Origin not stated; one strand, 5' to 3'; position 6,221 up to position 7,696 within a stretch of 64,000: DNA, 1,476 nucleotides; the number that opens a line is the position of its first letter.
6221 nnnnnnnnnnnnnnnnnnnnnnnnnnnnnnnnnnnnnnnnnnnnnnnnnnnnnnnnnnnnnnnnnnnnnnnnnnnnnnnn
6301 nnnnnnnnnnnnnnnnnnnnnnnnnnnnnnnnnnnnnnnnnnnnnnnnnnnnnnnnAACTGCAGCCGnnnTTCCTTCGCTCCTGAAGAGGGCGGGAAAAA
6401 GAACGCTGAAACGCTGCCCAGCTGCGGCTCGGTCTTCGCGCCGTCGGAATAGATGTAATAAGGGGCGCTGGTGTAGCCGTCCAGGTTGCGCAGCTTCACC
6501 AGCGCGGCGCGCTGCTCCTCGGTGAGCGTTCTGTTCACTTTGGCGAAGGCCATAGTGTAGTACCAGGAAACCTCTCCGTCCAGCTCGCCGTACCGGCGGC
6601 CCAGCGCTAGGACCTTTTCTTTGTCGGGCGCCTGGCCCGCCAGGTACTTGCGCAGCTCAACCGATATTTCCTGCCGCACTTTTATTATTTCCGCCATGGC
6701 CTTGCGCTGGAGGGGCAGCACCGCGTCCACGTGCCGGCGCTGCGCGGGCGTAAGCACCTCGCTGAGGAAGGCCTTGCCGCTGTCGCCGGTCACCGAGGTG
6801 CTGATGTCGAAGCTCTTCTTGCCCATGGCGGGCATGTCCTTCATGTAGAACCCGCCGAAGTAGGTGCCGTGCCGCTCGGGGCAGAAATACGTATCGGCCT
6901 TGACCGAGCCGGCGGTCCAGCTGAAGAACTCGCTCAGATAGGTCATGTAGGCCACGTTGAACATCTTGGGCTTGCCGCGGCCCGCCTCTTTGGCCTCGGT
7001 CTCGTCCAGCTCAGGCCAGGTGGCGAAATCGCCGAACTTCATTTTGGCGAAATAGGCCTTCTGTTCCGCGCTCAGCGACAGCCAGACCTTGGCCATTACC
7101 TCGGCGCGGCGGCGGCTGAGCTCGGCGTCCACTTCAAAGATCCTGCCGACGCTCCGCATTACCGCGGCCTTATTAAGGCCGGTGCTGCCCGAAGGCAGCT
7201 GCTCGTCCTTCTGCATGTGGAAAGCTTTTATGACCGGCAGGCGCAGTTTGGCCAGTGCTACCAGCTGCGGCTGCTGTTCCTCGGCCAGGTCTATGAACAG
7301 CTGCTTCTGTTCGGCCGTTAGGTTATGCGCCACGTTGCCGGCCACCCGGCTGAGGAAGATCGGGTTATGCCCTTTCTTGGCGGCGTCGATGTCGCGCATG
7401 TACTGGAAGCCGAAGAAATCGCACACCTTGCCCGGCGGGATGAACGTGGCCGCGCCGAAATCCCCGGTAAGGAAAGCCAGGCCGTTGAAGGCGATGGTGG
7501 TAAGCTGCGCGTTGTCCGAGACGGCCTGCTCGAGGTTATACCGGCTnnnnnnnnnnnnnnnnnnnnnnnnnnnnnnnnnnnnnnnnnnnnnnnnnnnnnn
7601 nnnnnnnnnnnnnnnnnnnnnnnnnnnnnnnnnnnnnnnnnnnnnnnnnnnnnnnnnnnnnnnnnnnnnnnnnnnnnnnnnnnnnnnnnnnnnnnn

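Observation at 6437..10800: Uncharacterised ~370-420 aa 'X' domain present twice (stand-alone protein and core of the giant protein), each with four LTXXQ-like motifs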

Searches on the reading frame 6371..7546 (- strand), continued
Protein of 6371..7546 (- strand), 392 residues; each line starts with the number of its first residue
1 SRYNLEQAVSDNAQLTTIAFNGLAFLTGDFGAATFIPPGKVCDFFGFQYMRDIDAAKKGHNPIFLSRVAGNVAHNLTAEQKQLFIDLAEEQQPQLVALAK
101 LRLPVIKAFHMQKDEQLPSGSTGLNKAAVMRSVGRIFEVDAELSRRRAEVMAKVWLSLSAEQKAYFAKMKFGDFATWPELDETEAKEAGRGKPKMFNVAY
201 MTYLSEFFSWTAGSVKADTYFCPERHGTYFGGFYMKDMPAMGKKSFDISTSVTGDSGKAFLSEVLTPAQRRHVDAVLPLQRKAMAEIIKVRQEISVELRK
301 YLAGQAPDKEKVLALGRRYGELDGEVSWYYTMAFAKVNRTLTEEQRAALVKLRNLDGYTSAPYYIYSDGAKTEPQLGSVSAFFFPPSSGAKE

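Call 64: search_protein_families(library=pfam, proteins=[L062:2316-3638:+, L062:3804-5108:+, L062:7191-7949:+, L062:7960-9180:+, L062:9551-10615:+, L062:10616-11341:+, L060:5264-5602:+, L082:9564-10751:+], max_evalue=0.001)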
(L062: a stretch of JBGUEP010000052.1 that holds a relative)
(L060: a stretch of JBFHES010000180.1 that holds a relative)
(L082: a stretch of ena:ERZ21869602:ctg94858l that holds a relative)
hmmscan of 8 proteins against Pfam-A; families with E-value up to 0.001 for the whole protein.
L062:2316-3638:+ (440 aa): 1 family
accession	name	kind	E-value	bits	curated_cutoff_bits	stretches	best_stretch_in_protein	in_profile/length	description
PF02321.23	OEP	-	1.5e-46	159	22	2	251-426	8-178/187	Outer membrane efflux protein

L062:3804-5108:+ (434 aa): 3 families
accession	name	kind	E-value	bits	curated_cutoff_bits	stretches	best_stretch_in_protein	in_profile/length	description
PF16576.10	HlyD_D23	-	8.6e-28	97.5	30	1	45-280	2-214/214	Barrel-sandwich domain of CusB or HlyD membrane-fusion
PF13437.12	HlyD_3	-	6.5e-19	69.1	22.2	1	171-277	2-106/106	HlyD family secretion protein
PF13533.13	Biotin_lipoyl_2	-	4.3e-05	23.7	29.8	0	65-92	5-32/32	Biotin-lipoyl like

L062:7191-7949:+ (252 aa): 3 families
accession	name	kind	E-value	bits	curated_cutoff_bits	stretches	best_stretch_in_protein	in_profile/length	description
PF00005.33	ABC_tran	-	5.8e-33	114.8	25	1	26-175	1-136/137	ABC transporter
PF13555.12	AAA_29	-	0.00063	19.9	27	0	32-53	18-39/61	P-loop containing region of AAA domain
PF02463.25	SMC_N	-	0.00078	19.4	40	0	140-207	135-199/220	RecF/RecN/SMC N terminal domain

L062:7960-9180:+ (406 aa): 2 families
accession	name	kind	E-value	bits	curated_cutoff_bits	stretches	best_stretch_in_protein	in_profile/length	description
PF12704.14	MacB_PCD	-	4.7e-49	167.9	27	1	21-245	1-206/207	MacB-like periplasmic core domain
PF02687.27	FtsX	-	7.5e-22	78.1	25.5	1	286-399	2-120/120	FtsX-like permease C-terminal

L062:9551-10615:+ (354 aa): 2 families
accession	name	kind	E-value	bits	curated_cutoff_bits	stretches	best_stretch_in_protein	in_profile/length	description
PF06580.19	His_kinase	-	1.2e-22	80.3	25.2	1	165-241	2-79/81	Histidine kinase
PF14501.12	HATPase_c_5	-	0.00033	21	22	1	266-350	13-102/102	GHKL domain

L062:10616-11341:+ (241 aa): 2 families
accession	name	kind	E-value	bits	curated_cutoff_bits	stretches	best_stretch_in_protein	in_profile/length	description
PF04397.21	LytTR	-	3.3e-21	75.8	22.6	1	145-235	2-96/98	LytTr DNA-binding domain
PF00072.30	Response_reg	-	7.6e-17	61.9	30.2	1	8-106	3-104/111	Response regulator receiver domain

L060:5264-5602:+ (112 aa): 0 families

L082:9564-10751:+ (395 aa): 0 families

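Call 78: find_encoding_contigs(protein=P0241, flank=7000, max_places=2)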
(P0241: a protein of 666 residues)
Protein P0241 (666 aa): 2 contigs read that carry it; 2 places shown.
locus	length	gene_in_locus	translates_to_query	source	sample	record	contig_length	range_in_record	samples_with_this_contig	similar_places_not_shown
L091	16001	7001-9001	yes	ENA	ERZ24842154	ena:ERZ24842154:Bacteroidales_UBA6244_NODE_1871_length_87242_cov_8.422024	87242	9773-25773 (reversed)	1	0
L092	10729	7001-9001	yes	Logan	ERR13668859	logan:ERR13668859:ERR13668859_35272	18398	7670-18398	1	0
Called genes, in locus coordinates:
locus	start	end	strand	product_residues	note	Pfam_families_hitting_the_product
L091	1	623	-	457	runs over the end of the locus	PF08757:CotH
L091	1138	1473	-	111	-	-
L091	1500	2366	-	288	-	PF01488:Shikimate_DH (weak), PF03446:NAD_binding_2, PF03807:F420_oxidored (weak), PF14833:NAD_binding_11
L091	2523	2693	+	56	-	-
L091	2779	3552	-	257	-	PF00578:AhpC-TSA, PF08534:Redoxin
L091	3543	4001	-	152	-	-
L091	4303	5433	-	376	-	PF18027:Pepdidase_M14_N, PF00246:Peptidase_M14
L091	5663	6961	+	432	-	PF25917:BSH_RND, PF25919:BSH_CusB, PF25973:BSH_CzcB, PF25876:HH_MFP_RND, PF25954:Beta-barrel_RND_2, PF25990:Beta-barrel_YknX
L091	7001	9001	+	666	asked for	PF01161:PBP, PF07813:LTXXQ (faint)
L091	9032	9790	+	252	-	PF00005:ABC_tran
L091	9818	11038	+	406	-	PF12704:MacB_PCD, PF02687:FtsX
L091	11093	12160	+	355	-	PF06580:His_kinase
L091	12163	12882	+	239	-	PF00072:Response_reg, PF04397:LytTR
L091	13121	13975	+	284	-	-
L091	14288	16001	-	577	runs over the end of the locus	PF21033:RMD1-3 (faint), PF13424:TPR_12, PF00515:TPR_1 (weak), PF13424:TPR_12, PF00515:TPR_1, PF07719:TPR_2 (weak), PF13181:TPR_8 (weak), PF13424:TPR_12, +4 more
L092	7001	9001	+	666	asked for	PF01161:PBP, PF07813:LTXXQ (faint)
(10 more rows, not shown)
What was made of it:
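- In Bacteroidota it sits inside MacAB-type efflux operons instead (calls 64, 78).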

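Call 87: search_dna_similar(query=window:6371-7546:-, collection=plasmids, mode=protein, max_rows=15)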
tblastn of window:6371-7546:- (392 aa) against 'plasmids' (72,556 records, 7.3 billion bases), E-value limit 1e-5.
Records with a match: 1; places in all: 2; records where one place covers at least 80% of the query: 1.
Best place of each record, by identity: <60% 1.
By first word of the organism name: Candidatus 1.
By predicted mobility (MOB-suite, as given by PLSDB): non-mobilizable 1.
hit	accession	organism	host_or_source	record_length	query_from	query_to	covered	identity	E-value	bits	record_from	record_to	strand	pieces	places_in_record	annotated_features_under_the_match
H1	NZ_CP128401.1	Candidatus Chlorohelix allophototropha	Single colony of Candidatus Chlorohelix ...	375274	1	383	98%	51.0%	1e-115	377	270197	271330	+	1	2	hypothetical protein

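Call 88: get_annotated_region(hit=H1, flank=8000)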
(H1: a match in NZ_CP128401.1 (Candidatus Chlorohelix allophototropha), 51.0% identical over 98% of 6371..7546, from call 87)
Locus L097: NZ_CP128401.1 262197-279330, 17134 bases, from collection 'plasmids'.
description: Candidatus Chlorohelix allophototropha isolate L227-S17 plasmid unnamed1, complete sequence
organism: Candidatus Chlorohelix allophototropha (NCBI taxid 3003348)
taxonomy: Bacteria; Chloroflexota; Chloroflexia; Candidatus Chloroheliales; Candidatus Chloroheliaceae; Candidatus Chlorohelix; Candidatus Chlorohelix allophototropha
host: -; source: Single colony of Candidatus Chlorohelix allophototropha from a non-axenic enrichment (subculture 19.9); ...; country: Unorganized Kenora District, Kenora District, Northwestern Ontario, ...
typing (MOB-suite, as given by PLSDB): non-mobilizable
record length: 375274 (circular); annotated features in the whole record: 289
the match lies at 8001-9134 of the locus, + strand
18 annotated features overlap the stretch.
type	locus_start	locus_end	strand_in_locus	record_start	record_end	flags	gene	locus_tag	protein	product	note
CDS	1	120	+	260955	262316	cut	-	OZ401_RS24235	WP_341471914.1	MBL fold metallo-hydrolase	-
CDS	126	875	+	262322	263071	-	-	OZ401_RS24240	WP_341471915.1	sulfite exporter TauE/SafE family protein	GO:0006810 - transport [Evidence IEA]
CDS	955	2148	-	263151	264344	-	-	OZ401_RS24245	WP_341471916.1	FAD-dependent oxidoreductase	-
CDS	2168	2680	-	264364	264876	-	-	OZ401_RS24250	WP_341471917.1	carboxymuconolactone decarboxylase family protein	-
CDS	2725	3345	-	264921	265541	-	-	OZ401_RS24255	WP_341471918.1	glutaredoxin domain-containing protein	-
CDS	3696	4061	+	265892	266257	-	-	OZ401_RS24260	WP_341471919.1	metalloregulator ArsR/SmtB family transcription factor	GO:0006355 - regulation of DNA-templated transcription [Evidence IEA]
CDS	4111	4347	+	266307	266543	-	-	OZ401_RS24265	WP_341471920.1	thioredoxin family protein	-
CDS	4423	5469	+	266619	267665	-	-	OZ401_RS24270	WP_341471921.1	permease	-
CDS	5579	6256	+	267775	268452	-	-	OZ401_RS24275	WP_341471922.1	response regulator transcription factor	GO:0000160 - phosphorelay signal transduction system [Evidence IEA]; GO:0006355 - regulation of DNA-templated ...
CDS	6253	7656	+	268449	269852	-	-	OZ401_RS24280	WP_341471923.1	HAMP domain-containing sensor histidine kinase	GO:0007165 - signal transduction [Evidence IEA]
CDS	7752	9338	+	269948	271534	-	-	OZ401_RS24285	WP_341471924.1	hypothetical protein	-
CDS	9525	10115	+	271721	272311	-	-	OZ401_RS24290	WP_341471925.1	YbhB/YbcL family Raf kinase inhibitor-like protein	-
CDS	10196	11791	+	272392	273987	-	-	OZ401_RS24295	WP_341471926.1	metallophosphoesterase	-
CDS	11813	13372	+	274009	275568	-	-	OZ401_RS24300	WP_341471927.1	metallophosphoesterase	-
CDS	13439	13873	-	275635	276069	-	-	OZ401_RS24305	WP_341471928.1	hypothetical protein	-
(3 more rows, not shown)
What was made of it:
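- On LTXXQ family (Spy/CpxP/ZraP; Pfam PF07813): Chlorohelix (call 88).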

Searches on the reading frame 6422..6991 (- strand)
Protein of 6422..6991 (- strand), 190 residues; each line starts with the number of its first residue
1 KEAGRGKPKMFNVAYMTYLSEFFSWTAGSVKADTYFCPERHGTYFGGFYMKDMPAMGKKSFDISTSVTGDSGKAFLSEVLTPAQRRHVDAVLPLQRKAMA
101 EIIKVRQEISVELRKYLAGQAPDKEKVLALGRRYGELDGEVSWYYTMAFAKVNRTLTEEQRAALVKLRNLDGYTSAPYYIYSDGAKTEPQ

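Call 53: predict_structure(alignment_id=A2)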
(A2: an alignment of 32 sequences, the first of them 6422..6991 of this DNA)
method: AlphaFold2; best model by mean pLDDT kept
length: 190 residues; sequences in the alignment: 32
mean_pLDDT: 65.8   pTM: 0.59
mean pLDDT of the five models: 65.8, 63.3, 62.3, 61.7, 59.9
residues with pLDDT >= 90: 21; 70-90: 74; 50-70: 27; < 50: 68
segments of 3 or more residues with pLDDT < 50: 1-5, 9-20, 24-27, 37-67, 176-190
pLDDT, mean of each block of 10 residues (from residue 1): 44 40 52 53 37 38 48 80 91 84 86 88 93 84 79 87 73 52 41
secondary structure, 60 per line:
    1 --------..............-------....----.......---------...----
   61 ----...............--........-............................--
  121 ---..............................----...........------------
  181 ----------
elements in order: H9-22 H30-33 H38-44 H65-79 H82-89 H91-118 H124-153 H158-168
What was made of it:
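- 6422..6991 (-): X1 repeat unit 2 (ProtA aa 365-554): helix, conserved loop, then an LTXXQ-type hairpin. In the AF2 unit model the hairpin has pLDDT 80-93 (call 53).
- On LTXXQ family (Spy/CpxP/ZraP; Pfam PF07813): The unit model's hairpin has pLDDT 80-93 (call 53).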

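Call 57: fold_search(model_id=the predicted structure, library=pdb)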
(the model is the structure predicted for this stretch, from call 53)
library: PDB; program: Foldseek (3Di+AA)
matches with E <= 10: 189; with E <= 0.001: 0
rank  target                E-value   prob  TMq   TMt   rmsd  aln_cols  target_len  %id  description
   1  4clv_A                4.8e-01  0.63  0.29  0.34   6.7       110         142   11  Crystal Structure of dodecylphosphocholine-solubilized NccX from Cupriavidus metallidurans 31A (released 2014-10-01)
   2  2y3d_A                5.3e-01  0.96  0.38  0.60   4.5       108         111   15  Zn-bound form of Cupriavidus metallidurans CH34 CnrXs (released 2011-03-30)
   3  4wwf_A                5.9e-01  0.92  0.35  0.54   4.6       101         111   16  High-resolution structure of two Ni-bound forms of the M123C mutant of C. metallidurans CnrXs (released 2015-02-11)
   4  2y3b                  6.5e-01  0.90  0.34  0.52   4.8       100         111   15  Co-bound form of Cupriavidus metallidurans CH34 CnrXs (released 2011-03-30)
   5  2y39                  6.8e-01  0.92  0.35  0.55   4.3       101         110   15  Ni-bound form of Cupriavidus metallidurans CH34 CnrXs (released 2011-03-30)
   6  3zg1_D                7.2e-01  0.91  0.34  0.53   4.3        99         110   16  NI-BOUND FORM OF M123A MUTANT OF CUPRIAVIDUS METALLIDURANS CH34 CNRXS (released 2013-10-23)
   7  7tzb_B                8.7e-01  0.21  0.24  0.13   9.3       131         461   16  Crystal structure of the human mitochondrial seryl-tRNA synthetase (mt SerRS) bound with a seryl-adenylate analogue (released 2022-09-14)
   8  3epv_A                9.2e-01  0.89  0.35  0.55   4.2       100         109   15  X-ray Structure of the Metal-sensor CnrX in both the Apo- and Copper-bound Forms (released 2008-11-25)
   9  7w8b                  9.2e-01  0.25  0.26  0.31  12.5       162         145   13  Crystal Structure of human Focal Adhesion Targeting (FAT) domain of the Focal Adhesion Kinase (released 2023-07-05)
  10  4wwf_B                9.7e-01  0.87  0.36  0.57   4.1       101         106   16  High-resolution structure of two Ni-bound forms of the M123C mutant of C. metallidurans CnrXs (released 2015-02-11)
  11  4wwb                  1.0e+00  0.84  0.35  0.53   4.7       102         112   15  High-resolution structure of the Ni-bound form of the Y135F mutant of C. metallidurans CnrXs (released 2015-02-11)
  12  5c21_B                1.0e+00  0.11  0.21  0.17  28.8       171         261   11  Crystal structure of native HlyD from E. coli (released 2016-02-17)
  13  2y3h_D                1.1e+00  0.84  0.35  0.56   4.4       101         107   16  E63Q mutant of Cupriavidus metallidurans CH34 CnrXs (released 2011-03-30)
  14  2y3h_A                1.2e+00  0.80  0.34  0.53   4.7       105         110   15  E63Q mutant of Cupriavidus metallidurans CH34 CnrXs (released 2011-03-30)
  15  3tul_B                1.2e+00  0.14  0.22  0.28  15.7       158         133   12  Crystal structure of N-terminal region of Type III Secretion Major Translocator SipB (residues 82-226) (released 2012-02-15)
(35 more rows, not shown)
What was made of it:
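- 6422..6991 (-): The top Foldseek hits are CnrX, NccX and CpxP (call 57).
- On LTXXQ family (Spy/CpxP/ZraP; Pfam PF07813): All E-values are 0.5-2, however (call 57).
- Closest known: CnrX / NccX, periplasmic metal-sensor domain of the CnrYXH ECF system. Same: These are the best structural matches of one X unit (call 57).
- For example 2y3d has probability 0.96, target-normalised TM 0.60, 108 aligned columns (call 57). The best fold matches are the metal sensors CnrX and NccX (call 57).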
